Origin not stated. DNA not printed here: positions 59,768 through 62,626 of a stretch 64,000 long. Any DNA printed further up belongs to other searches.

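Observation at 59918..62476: GPH/MFS sugar symporter carrying a ~310-aa lysine/glutamate-rich coiled-coil cytoplasmic tail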

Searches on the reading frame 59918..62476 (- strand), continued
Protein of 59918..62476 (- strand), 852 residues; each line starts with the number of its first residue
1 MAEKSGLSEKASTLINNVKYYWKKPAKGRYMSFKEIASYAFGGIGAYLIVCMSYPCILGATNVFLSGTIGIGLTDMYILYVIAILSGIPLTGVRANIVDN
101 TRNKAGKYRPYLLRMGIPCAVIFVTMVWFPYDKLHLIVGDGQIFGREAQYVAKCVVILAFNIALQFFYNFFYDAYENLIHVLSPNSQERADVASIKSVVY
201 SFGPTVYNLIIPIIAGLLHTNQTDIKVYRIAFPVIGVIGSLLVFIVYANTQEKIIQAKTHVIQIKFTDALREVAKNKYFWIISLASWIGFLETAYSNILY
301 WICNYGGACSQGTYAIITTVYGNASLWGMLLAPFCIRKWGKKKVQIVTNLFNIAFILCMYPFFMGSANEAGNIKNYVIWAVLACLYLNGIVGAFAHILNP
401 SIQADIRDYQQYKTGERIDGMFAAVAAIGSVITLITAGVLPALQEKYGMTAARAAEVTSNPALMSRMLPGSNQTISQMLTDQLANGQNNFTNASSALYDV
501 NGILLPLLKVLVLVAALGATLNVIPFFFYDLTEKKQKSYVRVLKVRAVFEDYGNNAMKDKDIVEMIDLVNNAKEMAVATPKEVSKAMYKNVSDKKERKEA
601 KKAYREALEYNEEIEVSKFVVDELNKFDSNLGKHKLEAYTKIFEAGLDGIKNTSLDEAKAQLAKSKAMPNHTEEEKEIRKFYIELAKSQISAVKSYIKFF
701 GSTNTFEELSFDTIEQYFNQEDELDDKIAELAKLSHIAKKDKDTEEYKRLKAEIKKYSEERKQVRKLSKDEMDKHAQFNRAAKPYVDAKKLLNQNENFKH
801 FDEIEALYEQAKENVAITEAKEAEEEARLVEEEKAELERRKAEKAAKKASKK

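Call 36: predict_structure(alignment_id=A2)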
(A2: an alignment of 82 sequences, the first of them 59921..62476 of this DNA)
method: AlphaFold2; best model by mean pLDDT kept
length: 852 residues; sequences in the alignment: 82
mean_pLDDT: 80.0   pTM: 0.68
mean pLDDT of the five models: 80.0, 76.9, 74.6, 73.8, 73.0
residues with pLDDT >= 90: 166; 70-90: 537; 50-70: 120; < 50: 29
segments of 3 or more residues with pLDDT < 50: 1-5, 100-106, 183-185, 253-264
pLDDT, mean of each block of 10 residues (from residue 1): 48 60 59 72 81 77 80 88 75 57 52 83 91 87 86 92 83 67 50 62 77 83 88 90 75 40 55 75 71 83 91 86 80 80 86 92 90 92 90 77 78 67 69 74 91 93 90 90 88 92 94 90 79 82 82 76 85 87 81 84 86 88 87 91 88 89 91 90 91 88 75 76 79 84 88 89 81 81 88 85 85 82 65 64 72 58
secondary structure, 60 per line:
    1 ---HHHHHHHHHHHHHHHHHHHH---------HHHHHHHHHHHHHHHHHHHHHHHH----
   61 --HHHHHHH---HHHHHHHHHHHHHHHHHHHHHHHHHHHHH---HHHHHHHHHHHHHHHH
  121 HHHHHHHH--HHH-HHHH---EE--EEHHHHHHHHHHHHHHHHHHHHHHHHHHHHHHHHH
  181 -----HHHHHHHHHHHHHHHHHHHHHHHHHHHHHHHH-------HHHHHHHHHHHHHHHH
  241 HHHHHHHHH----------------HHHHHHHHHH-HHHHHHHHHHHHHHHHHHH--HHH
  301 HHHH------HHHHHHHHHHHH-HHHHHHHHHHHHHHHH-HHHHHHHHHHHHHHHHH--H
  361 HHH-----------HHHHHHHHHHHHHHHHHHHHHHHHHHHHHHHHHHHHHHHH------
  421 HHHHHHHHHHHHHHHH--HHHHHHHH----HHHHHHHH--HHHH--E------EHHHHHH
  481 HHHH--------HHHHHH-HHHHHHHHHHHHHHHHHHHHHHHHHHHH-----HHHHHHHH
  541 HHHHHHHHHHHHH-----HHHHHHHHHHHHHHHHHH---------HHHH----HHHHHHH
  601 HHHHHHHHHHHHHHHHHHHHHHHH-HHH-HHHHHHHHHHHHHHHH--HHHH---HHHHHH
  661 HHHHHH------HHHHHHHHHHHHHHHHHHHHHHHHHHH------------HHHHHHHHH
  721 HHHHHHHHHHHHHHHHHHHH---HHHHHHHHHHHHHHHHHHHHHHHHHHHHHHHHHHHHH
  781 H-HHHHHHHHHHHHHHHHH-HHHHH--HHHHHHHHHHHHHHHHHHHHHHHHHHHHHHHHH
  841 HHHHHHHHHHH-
elements in order (helices of 4 or more, strands of 3 or more residues): H4-23 H33-56 H63-69 H73-101 H105-128 H135-138 H148-180 H186-217 H225-249 H266-275 H277-295 H298-304 H311-322 H324-339 H341-357 H360-363 H375-414 H421-436 H439-446 H451-458 H461-464 H475-484 H493-498 H500-527 H533-553 H559-576 H586-589 H594-624 H630-645 H648-651 H655-666 H673-699 H712-740 H744-781 H783-799 H801-805 H808-851
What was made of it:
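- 60890..62476 (-): Membrane core, aa 1-529: 12-TM MFS_2/GPH fold. 12 helices in the AF2 model (call 36).
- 60971..61156 (-): Extracellular insertion between TM11 and TM12 (aa 441-502). Short helices in the model (call 36).
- On GPH:cation symporter family: The model has 12 TM helices (call 36).
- The tools return no model coordinates or PAE, and a full-length pTM of 0.68 (call 36) is ambiguous about the orientation between the two domains.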

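Call 40: search_solved_structures(query=A2, max_evalue=0.01, show_alignments=1)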
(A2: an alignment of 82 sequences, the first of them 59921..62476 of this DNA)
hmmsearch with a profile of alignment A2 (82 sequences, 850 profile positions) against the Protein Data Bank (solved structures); distinct sequences matched with E-value up to 0.01: 0.

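Call 41: fold_search(model_id=the predicted structure, library=pdb)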
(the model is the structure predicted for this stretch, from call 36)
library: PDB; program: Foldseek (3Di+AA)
matches with E <= 10: 384; with E <= 0.001: 37
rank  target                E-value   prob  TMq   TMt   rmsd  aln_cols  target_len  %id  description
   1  7l16                  7.4e-07  1.00  0.42  0.74   5.9       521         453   13  Crystal structure of sugar-bound melibiose permease MelB (released 2021-08-04)
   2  9old                  1.7e-06  1.00  0.41  0.72   7.5       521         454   13  Crystal structure of alpha-NPG-bound D59C MelBSt (released 2026-02-04)
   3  9oli_A                1.8e-06  1.00  0.41  0.72   7.5       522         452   13  Crystal structure of the melibiose-bound melibiose transporter (released 2026-02-04)
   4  8fq9                  2.3e-06  1.00  0.42  0.72   6.9       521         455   12  Crystal structure of a ligand-bound cation-site mutant D55C of a melibiose transporter (released 2024-06-05)
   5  8d2t_A                3.4e-06  1.00  0.39  0.66   6.6       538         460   14  Zebrafish MFSD2A isoform B in inward open ligand-free conformation (released 2023-05-10)
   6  7mjs_X                7.4e-06  1.00  0.39  0.66   6.4       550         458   17  Single-Particle Cryo-EM Structure of Major Facilitator Superfamily Domain containing 2A in complex with LPC-18:3 (released 2021-06-16)
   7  8d2s_A                8.9e-06  1.00  0.39  0.65   7.0       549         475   14  Zebrafish MFSD2A isoform B in inward open ligand bound conformation (released 2023-05-10)
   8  8hnd_A                1.3e-04  1.00  0.37  0.53   8.8       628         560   10  Cryo-EM structure of human OATP1B1 in complex with estrone-3-sulfate (released 2023-09-13)
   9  8rl7_A                1.6e-04  1.00  0.35  0.63   6.8       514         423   13  SPNS2 in complex with homo Di-Gluebody GbD12 (released 2025-01-15)
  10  9giu                  2.0e-04  1.00  0.36  0.57   8.1       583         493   11  Cryo-EM structure of human SLC45A4 in detergent (released 2025-07-30)
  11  8ubw                  2.2e-04  1.00  0.33  0.61   7.2       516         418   12  Choline-bound FLVCR1 (released 2024-03-27)
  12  8rld                  2.3e-04  1.00  0.37  0.69   6.1       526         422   12  SPNS2:sfGFP hetero dimer assembled by Di-Gluebody - SPNS2 local refinement (released 2025-01-15)
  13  6w4s_F                2.3e-04  1.00  0.34  0.62   7.1       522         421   11  Structure of apo human ferroportin in lipid nanodisc (released 2020-09-09)
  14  8bzy_A                2.4e-04  1.00  0.33  0.59   7.9       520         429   13  Structure of SLC40/ferroportin in complex with vamifeport and synthetic nanobody Sy3 in occluded conformation (released 2023-03-22)
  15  9ghz                  2.5e-04  1.00  0.34  0.54   8.8       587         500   12  Cryo-EM structure of human SLC45A4 in lipid nanodiscs (released 2025-07-30)
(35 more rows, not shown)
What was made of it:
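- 60890..62476 (-): Foldseek top hits are MelB 7l16 (E=7e-7, TM 0.74 normalised to the target) and then MFSD2A (call 41).
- On GPH:cation symporter family: Foldseek PDB gives MelB 7l16 at E=7.4e-7 and TM 0.74 normalised to the target, followed by MFSD2A (call 41).
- Closest known: MelB melibiose permease and the GPH:cation symporter family. Same: The best structural match is MelB (7l16, TM 0.74 normalised to the target; call 41).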

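Call 61: list_cluster_members(proteins=[L011:5353-7908:+, window:59921-62476:-])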
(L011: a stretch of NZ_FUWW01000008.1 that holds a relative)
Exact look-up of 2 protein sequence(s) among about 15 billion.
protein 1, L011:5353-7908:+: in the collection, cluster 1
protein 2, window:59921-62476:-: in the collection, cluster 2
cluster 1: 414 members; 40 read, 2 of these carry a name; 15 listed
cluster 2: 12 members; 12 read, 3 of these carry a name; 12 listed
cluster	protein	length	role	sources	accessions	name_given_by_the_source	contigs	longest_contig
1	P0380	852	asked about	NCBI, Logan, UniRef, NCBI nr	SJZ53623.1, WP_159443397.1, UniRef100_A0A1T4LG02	MFS transporter [Eubacterium coprostanoligenes] | Na+/melibiose symporter n=1 Tax=Eubacterium coprostanoligenes TaxID=290054 ...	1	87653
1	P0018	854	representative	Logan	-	-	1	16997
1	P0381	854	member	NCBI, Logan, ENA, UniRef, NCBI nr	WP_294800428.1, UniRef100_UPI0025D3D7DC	MFS transporter [uncultured Eubacterium sp.] | MFS transporter n=1 Tax=uncultured Eubacterium sp. TaxID=165185 RepID=UPI0025D3D7DC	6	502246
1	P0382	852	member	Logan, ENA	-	-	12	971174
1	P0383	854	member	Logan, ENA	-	-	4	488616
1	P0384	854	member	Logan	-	-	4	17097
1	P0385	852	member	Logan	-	-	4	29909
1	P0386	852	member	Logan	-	-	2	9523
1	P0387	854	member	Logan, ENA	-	-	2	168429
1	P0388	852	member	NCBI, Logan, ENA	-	-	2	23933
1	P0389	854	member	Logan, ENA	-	-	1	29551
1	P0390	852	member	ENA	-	-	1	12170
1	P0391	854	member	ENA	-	-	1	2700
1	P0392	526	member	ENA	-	-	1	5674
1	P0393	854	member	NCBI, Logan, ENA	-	-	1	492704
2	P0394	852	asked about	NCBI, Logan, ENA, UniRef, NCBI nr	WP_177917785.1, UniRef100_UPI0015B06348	MFS transporter [uncultured Eubacterium sp.] | MFS transporter n=1 Tax=uncultured Eubacterium sp. TaxID=165185 RepID=UPI0015B06348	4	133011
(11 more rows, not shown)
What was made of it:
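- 59918..62476 (-): Complete CDS of the 852-aa tail-bearing GPH transporter (WP_177917785.1), stop codon included. Accession from call 61.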
